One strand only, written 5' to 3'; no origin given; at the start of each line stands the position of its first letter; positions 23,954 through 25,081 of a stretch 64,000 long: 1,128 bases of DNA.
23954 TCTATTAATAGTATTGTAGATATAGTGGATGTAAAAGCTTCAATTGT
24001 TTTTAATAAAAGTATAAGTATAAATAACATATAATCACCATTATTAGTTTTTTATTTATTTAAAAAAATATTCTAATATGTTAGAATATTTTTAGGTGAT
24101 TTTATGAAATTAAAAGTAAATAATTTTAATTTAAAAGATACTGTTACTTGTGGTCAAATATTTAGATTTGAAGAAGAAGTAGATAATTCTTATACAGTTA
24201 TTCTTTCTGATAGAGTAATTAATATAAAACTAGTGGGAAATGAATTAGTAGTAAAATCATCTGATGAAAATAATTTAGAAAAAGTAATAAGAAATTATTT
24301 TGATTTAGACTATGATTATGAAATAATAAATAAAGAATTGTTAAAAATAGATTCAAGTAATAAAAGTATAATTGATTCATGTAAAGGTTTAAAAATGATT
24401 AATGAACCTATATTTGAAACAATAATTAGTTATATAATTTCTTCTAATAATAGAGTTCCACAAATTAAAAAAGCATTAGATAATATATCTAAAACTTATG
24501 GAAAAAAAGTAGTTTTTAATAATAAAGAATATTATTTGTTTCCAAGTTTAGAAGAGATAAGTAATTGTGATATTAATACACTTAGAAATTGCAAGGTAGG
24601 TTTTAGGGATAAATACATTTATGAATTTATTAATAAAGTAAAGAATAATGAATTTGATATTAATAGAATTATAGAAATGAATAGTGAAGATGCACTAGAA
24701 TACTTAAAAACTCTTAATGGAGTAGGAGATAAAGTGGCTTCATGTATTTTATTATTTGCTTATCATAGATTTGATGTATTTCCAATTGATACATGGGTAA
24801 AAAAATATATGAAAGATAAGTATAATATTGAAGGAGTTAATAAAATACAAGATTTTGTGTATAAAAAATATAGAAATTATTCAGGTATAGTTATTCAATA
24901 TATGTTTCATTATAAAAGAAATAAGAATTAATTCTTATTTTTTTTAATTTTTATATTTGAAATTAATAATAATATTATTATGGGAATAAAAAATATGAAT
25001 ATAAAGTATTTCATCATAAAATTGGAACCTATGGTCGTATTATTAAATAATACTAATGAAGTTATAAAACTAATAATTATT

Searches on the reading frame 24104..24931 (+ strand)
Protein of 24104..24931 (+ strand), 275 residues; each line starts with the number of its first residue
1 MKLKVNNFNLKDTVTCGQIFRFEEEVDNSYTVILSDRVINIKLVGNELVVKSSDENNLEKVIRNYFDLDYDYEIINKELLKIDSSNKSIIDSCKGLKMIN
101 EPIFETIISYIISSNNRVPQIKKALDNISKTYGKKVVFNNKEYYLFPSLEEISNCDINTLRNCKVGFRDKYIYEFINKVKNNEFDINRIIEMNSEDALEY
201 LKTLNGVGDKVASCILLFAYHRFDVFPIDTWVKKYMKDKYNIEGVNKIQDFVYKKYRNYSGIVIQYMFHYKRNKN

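Call 57: search_protein_families(library=pfam, proteins=[window:24104-24931:+], max_evalue=0.00001)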
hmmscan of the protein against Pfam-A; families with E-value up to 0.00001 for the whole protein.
window:24104-24931:+ (275 aa): 1 family
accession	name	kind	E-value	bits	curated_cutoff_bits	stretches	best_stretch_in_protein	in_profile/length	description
PF07934.18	OGG_N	-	1.8e-17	64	23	1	3-107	4-115/115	8-oxoguanine DNA glycosylase, N-terminal domain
